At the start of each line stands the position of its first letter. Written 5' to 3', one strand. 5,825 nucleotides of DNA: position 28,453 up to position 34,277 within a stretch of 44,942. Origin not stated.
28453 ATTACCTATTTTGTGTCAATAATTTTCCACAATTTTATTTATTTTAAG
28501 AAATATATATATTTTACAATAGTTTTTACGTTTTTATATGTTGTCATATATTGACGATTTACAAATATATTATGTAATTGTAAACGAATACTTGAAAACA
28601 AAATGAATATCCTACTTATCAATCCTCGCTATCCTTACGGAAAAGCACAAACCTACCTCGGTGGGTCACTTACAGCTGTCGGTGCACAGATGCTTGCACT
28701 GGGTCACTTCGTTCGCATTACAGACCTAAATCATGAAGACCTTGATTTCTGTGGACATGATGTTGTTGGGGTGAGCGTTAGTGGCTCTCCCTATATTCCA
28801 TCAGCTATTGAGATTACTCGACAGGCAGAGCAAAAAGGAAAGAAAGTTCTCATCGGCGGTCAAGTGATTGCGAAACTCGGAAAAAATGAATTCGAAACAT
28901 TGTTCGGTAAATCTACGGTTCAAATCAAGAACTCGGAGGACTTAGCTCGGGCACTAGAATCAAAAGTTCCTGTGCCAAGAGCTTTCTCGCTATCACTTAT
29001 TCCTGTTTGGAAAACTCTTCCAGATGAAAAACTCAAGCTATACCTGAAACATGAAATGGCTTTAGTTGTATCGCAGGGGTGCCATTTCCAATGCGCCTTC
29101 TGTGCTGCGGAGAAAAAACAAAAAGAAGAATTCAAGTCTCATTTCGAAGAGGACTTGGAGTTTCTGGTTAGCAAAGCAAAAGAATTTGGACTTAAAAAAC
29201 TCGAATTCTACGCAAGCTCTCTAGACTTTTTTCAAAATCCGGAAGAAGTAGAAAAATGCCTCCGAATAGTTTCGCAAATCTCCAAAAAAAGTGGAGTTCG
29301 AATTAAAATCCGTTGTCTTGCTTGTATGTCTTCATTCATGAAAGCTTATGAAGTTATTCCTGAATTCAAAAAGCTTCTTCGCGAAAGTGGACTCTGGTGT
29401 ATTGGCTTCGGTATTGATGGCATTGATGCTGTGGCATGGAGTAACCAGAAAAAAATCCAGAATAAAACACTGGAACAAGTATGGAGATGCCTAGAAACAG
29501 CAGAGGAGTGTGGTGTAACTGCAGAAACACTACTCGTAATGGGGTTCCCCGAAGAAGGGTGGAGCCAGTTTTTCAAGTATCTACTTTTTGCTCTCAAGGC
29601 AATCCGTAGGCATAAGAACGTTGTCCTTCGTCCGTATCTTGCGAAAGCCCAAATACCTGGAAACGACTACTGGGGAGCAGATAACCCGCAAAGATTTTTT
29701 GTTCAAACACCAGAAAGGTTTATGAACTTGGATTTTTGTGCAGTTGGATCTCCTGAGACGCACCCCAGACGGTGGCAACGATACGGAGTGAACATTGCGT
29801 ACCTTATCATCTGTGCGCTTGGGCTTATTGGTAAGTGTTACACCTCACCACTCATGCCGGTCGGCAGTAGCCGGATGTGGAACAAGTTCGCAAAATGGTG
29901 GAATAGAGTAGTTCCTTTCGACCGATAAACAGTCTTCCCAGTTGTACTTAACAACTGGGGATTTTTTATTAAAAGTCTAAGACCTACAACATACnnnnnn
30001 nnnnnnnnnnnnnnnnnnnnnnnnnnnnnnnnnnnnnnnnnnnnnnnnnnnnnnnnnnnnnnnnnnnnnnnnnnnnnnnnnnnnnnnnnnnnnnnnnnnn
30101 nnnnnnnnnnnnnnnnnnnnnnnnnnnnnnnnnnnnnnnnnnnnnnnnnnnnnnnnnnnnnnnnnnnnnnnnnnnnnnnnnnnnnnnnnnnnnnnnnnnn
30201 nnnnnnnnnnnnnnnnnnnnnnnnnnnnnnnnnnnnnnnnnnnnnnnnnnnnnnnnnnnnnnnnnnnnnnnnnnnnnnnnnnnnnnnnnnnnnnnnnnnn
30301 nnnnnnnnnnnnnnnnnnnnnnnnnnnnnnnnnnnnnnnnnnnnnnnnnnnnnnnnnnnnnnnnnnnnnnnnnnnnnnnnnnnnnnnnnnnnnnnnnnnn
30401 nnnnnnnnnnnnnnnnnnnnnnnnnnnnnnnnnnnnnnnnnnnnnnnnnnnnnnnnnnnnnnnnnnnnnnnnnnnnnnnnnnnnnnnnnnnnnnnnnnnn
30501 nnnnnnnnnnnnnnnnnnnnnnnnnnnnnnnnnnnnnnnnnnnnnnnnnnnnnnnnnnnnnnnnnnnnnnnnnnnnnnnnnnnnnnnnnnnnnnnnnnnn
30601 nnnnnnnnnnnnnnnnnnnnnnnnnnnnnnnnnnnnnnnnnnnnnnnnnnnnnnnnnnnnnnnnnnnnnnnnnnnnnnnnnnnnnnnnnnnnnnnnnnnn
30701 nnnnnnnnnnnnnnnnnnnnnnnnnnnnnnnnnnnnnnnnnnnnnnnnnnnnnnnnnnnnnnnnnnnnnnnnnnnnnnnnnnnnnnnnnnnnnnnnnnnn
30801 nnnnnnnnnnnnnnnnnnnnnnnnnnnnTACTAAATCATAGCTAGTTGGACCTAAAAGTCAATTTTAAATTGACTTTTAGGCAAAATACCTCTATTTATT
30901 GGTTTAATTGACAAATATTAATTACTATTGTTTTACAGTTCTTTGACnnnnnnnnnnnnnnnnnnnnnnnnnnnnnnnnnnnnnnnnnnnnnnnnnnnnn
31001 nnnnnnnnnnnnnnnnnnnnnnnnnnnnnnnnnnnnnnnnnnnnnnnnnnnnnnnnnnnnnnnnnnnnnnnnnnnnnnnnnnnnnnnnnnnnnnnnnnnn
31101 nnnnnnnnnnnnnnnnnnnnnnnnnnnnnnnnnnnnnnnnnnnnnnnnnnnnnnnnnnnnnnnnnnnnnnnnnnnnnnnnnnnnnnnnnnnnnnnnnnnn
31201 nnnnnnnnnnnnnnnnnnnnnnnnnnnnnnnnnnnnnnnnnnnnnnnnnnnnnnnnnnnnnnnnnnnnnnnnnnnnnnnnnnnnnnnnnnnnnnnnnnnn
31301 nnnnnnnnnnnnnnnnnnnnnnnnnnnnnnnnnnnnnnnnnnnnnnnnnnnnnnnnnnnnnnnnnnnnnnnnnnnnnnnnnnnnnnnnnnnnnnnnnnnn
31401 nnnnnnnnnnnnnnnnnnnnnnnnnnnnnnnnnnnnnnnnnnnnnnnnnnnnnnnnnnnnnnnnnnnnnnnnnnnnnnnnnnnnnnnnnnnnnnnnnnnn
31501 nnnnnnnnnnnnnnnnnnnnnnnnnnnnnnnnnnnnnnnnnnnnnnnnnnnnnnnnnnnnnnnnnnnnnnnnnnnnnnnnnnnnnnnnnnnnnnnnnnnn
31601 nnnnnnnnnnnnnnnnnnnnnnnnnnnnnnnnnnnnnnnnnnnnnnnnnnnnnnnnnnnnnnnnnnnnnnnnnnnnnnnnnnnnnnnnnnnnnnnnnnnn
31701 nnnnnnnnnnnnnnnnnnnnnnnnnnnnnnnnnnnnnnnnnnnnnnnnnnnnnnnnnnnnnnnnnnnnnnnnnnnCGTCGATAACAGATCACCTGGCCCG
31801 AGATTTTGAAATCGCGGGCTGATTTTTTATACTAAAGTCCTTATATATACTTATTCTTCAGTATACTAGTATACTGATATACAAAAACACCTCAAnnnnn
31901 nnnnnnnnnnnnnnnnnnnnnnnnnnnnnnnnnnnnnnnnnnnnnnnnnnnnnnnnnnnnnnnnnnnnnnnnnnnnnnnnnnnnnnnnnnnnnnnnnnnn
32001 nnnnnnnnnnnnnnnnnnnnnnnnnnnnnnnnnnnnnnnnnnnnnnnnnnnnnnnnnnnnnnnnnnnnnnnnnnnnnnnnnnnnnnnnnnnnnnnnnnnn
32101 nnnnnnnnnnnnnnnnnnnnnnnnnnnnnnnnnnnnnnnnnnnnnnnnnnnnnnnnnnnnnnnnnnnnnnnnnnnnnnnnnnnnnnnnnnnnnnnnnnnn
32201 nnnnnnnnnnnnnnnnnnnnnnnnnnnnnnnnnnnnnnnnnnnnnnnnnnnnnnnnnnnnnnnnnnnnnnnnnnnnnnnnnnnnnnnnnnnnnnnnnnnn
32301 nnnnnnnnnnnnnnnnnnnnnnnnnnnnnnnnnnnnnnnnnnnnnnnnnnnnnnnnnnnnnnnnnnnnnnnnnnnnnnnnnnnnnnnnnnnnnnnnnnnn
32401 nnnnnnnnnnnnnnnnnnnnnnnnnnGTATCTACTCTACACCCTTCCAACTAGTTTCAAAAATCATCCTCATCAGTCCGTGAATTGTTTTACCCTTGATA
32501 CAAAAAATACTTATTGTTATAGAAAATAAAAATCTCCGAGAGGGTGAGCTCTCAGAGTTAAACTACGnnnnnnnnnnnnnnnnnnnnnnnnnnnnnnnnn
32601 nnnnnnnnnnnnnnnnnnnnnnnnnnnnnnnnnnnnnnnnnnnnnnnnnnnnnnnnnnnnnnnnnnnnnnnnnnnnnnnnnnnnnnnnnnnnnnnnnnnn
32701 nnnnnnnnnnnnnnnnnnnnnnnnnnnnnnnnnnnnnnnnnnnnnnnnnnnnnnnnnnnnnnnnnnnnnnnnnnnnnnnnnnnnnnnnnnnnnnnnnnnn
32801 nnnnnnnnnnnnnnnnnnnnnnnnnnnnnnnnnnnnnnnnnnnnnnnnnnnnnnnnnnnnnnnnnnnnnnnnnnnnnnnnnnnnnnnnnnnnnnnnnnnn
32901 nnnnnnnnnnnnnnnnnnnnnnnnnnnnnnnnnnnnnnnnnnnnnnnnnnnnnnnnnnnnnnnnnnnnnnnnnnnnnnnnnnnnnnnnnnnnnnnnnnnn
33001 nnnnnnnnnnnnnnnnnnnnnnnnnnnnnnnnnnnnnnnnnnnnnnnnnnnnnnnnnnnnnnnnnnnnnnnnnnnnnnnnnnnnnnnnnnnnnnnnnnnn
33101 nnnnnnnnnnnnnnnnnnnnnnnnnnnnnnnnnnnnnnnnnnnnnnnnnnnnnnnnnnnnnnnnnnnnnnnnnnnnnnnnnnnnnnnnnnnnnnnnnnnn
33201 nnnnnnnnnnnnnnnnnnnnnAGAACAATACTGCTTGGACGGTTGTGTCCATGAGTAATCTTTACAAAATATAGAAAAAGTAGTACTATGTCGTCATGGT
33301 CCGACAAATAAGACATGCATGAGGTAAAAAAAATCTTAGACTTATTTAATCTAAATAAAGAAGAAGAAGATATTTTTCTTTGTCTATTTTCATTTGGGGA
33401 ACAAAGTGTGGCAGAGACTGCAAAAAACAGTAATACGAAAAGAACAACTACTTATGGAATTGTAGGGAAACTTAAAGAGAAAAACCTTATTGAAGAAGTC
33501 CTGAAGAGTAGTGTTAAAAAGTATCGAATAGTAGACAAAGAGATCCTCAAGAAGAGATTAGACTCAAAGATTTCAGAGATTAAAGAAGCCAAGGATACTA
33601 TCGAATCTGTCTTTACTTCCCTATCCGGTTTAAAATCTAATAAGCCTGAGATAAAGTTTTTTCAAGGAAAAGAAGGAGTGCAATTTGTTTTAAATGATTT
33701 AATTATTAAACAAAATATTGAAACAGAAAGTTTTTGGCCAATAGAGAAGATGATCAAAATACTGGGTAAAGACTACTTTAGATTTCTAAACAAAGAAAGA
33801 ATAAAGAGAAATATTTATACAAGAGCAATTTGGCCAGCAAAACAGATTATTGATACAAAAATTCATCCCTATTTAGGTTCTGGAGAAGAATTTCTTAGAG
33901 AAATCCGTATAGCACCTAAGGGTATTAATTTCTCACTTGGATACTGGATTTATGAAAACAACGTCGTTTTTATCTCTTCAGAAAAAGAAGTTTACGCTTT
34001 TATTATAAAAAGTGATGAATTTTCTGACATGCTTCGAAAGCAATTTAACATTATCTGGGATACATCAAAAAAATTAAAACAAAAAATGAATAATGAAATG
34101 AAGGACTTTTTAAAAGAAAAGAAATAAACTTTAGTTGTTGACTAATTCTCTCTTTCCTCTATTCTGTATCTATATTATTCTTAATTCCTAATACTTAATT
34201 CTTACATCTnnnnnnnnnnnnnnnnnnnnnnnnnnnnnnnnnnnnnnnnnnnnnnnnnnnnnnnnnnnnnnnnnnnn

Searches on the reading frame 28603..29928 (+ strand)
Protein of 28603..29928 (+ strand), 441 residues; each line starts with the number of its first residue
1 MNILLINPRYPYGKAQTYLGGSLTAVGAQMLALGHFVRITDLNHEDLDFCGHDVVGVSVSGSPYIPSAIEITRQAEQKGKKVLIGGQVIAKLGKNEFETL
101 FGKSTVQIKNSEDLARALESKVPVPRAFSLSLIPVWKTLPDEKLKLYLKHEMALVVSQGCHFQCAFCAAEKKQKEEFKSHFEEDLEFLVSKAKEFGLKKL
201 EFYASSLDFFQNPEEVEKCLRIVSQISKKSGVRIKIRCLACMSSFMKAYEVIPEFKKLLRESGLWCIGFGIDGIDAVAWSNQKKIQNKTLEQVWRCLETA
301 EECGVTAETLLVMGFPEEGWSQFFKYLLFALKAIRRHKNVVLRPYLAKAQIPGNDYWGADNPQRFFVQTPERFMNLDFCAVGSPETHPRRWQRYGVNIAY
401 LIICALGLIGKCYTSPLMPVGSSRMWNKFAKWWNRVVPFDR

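Call 11: search_protein_families(library=pfam, proteins=[window:28603-29928:+])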
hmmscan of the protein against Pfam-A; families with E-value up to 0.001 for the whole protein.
window:28603-29928:+ (441 aa): 1 family
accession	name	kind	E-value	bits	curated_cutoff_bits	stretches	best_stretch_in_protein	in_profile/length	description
PF04055.27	Radical_SAM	-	1.9e-13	51.4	29.5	1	155-326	2-162/166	Radical SAM superfamily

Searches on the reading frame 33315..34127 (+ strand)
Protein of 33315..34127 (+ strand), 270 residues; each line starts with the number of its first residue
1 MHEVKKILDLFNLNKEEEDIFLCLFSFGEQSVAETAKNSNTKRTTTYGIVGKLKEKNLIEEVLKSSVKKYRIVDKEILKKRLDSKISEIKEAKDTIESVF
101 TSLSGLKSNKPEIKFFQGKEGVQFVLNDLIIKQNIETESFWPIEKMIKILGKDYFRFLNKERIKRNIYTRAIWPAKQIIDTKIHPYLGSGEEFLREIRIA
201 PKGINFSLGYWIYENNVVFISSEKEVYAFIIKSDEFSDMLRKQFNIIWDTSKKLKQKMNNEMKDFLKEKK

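Call 10: search_protein_families(library=pfam, proteins=[window:33315-34127:+])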
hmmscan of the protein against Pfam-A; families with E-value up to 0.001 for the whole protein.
window:33315-34127:+ (270 aa): 1 family
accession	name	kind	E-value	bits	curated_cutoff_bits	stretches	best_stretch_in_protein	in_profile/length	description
PF01978.25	TrmB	-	1e-08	35.4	25.6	1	11-76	4-68/68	Sugar-specific transcriptional regulator TrmB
